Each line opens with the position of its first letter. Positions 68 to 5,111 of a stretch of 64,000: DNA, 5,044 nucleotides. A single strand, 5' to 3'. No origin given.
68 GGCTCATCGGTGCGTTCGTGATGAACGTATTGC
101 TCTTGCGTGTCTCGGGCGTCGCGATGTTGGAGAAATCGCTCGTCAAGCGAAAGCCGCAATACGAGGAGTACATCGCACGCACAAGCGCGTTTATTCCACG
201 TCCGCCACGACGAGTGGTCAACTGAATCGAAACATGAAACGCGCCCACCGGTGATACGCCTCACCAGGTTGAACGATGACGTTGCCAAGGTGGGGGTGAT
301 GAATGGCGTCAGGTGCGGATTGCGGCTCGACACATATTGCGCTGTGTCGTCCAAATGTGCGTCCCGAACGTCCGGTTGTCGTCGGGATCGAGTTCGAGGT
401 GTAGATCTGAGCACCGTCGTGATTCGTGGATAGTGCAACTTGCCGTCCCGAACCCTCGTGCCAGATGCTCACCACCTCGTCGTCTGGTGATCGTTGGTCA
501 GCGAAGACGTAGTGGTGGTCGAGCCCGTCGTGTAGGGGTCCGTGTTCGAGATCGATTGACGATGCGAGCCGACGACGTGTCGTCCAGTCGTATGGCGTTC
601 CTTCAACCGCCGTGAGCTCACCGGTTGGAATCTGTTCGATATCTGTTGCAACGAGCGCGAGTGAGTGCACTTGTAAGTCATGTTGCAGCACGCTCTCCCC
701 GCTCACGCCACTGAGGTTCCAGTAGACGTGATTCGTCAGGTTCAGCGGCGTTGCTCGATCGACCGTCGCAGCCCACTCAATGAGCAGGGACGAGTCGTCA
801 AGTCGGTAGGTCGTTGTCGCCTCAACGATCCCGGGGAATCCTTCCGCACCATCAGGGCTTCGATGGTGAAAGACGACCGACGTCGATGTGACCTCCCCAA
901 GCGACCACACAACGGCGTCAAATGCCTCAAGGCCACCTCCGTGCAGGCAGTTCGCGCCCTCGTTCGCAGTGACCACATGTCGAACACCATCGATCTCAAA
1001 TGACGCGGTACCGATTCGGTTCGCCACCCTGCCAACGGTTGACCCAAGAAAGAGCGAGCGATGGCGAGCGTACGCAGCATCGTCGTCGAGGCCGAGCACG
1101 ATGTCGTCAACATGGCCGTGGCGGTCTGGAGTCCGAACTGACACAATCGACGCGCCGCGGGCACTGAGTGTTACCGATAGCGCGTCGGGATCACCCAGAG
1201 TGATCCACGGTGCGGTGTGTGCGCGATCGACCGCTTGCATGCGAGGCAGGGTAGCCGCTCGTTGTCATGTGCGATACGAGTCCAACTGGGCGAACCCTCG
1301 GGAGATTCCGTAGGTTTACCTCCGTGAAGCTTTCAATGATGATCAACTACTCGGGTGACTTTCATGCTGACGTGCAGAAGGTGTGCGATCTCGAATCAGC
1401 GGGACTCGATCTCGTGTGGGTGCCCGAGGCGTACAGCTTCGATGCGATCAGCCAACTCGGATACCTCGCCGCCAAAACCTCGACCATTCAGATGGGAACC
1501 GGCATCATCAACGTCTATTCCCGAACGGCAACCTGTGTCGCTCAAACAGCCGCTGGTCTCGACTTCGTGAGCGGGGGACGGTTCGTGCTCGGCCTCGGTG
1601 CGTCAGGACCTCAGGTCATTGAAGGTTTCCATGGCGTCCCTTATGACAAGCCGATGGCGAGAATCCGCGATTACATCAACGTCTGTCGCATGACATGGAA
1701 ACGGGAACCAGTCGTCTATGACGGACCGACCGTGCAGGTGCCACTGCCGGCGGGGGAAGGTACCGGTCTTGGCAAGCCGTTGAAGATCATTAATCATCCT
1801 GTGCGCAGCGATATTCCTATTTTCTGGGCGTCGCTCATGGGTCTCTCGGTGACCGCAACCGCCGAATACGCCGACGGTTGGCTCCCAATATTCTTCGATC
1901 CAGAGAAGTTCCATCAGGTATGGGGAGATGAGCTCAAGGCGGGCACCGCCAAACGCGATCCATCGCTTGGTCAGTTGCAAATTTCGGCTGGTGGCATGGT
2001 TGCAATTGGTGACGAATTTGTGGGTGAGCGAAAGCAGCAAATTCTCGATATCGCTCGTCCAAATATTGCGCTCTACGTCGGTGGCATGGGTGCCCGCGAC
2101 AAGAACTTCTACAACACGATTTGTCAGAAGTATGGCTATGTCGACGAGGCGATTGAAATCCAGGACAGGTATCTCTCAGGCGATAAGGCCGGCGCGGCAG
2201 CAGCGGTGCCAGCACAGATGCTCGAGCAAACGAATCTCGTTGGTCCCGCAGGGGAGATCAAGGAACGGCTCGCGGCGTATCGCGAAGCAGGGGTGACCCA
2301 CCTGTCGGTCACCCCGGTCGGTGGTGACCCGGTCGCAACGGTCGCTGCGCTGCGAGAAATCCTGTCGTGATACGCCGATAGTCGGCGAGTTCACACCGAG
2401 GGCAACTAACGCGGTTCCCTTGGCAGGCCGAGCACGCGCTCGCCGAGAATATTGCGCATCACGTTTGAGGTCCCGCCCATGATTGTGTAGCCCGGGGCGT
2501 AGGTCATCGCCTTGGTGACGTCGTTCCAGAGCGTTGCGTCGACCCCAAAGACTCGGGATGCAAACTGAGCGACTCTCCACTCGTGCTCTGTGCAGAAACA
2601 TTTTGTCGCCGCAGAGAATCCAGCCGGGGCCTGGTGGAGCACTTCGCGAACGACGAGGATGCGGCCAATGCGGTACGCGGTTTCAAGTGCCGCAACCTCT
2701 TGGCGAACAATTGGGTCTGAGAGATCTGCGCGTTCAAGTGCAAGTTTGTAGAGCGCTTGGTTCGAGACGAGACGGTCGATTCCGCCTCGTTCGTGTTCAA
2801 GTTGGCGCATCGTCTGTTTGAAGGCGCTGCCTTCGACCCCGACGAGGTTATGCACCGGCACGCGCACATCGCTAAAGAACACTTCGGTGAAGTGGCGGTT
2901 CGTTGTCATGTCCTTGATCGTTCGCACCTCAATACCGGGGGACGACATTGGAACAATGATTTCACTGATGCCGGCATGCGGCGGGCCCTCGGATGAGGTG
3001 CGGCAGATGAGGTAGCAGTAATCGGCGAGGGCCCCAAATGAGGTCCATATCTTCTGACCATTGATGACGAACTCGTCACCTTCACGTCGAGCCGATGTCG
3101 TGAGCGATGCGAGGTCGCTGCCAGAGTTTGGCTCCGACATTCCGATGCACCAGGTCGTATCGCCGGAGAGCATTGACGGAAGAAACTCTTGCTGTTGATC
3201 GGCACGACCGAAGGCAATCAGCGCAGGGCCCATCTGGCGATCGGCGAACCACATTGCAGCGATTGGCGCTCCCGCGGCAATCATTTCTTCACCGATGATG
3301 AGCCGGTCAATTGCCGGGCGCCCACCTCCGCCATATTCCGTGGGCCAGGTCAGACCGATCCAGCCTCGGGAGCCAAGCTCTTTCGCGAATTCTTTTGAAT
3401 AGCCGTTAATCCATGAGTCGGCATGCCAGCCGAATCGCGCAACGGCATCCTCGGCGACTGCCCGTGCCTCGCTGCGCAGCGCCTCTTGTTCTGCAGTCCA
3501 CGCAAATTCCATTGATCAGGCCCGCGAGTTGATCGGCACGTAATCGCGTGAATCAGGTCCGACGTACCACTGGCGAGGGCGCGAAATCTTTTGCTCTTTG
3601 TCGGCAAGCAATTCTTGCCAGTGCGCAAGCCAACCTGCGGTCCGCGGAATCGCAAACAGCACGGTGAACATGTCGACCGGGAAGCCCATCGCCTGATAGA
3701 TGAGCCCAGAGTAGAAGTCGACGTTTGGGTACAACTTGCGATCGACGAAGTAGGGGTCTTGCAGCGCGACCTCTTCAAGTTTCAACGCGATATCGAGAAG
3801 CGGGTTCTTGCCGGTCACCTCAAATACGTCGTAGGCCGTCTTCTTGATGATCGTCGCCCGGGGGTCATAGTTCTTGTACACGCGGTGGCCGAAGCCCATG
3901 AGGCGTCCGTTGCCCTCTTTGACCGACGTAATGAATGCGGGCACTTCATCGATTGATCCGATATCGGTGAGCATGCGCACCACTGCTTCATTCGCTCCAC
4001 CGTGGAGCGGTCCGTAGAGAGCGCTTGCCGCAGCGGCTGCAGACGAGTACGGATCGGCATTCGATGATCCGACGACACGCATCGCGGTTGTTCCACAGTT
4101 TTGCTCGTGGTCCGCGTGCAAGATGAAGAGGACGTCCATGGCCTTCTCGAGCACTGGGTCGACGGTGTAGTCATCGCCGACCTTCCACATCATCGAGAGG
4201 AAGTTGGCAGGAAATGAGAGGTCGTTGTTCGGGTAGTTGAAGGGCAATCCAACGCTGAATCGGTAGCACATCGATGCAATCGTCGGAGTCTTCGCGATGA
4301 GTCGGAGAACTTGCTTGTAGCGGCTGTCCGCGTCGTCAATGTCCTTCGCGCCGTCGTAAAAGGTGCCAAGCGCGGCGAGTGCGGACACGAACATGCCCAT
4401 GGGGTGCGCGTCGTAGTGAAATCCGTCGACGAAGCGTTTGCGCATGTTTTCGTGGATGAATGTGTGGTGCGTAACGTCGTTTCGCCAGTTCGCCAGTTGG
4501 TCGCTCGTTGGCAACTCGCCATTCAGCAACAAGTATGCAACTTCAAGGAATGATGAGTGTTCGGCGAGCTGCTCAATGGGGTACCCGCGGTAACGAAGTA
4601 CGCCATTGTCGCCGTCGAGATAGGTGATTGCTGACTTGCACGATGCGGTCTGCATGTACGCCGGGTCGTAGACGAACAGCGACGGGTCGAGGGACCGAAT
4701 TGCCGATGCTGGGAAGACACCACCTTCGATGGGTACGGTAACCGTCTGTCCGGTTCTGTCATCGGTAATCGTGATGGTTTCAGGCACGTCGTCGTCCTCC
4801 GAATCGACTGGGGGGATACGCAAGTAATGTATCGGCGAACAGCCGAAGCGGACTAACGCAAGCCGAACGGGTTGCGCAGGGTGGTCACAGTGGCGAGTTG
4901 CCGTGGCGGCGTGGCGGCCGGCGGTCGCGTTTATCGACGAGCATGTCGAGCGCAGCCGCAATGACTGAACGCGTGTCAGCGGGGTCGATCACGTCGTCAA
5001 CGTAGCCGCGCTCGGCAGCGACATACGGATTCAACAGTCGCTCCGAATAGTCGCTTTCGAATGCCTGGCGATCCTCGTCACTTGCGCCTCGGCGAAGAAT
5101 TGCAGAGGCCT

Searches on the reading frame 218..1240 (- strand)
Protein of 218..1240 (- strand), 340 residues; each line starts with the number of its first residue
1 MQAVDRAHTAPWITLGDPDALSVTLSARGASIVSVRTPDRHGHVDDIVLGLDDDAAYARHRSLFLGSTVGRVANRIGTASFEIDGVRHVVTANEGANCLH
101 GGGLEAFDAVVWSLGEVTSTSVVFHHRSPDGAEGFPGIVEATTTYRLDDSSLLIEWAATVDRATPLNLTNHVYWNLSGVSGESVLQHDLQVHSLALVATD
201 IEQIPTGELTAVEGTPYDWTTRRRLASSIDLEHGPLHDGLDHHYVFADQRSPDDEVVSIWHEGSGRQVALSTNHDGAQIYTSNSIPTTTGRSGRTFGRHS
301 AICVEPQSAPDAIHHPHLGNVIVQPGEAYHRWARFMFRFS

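Call 49: search_protein_families(library=pfam, proteins=[window:218-1240:-], max_evalue=0.0001)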
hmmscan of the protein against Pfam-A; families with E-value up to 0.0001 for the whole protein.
window:218-1240:- (340 aa): 1 family
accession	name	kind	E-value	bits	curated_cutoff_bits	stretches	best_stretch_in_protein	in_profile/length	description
PF01263.26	Aldose_epim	-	2.7e-72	244.1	27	1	13-332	3-295/299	Aldose 1-epimerase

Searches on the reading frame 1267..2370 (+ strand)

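Call 49: search_protein_families(library=pfam, proteins=[window:1267-2370:+], max_evalue=0.0001)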
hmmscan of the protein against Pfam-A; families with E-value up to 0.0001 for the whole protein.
window:1267-2370:+ (367 aa): 1 family
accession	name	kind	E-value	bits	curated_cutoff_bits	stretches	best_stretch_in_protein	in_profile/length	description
PF00296.26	Bac_luciferase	-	9.8e-67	226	27.9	1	16-345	5-314/314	Luciferase-like monooxygenase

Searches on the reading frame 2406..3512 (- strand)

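Call 49: search_protein_families(library=pfam, proteins=[window:2406-3512:-], max_evalue=0.0001)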
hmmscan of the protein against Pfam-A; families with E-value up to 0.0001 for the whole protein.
window:2406-3512:- (368 aa): 3 families
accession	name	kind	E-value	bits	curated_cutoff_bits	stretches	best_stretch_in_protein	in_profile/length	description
PF02770.24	Acyl-CoA_dh_M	-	9.2e-23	80.7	33.3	1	122-216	1-97/97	Acyl-CoA dehydrogenase, middle domain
PF02771.21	Acyl-CoA_dh_N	-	8.8e-22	78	22.9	1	6-118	1-113/113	Acyl-CoA dehydrogenase, N-terminal domain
PF00441.29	Acyl-CoA_dh_1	-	1.6e-11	45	22.4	1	231-361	4-150/150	Acyl-CoA dehydrogenase, C-terminal domain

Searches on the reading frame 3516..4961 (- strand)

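Call 49: search_protein_families(library=pfam, proteins=[window:3516-4961:-], max_evalue=0.0001)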
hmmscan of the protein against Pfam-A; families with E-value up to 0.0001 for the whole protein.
window:3516-4961:- (481 aa): 1 family
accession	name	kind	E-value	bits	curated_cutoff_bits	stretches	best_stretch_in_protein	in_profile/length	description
PF00285.26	Citrate_synt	-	1.3e-137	459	27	1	103-463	3-357/357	Citrate synthase, C-terminal domain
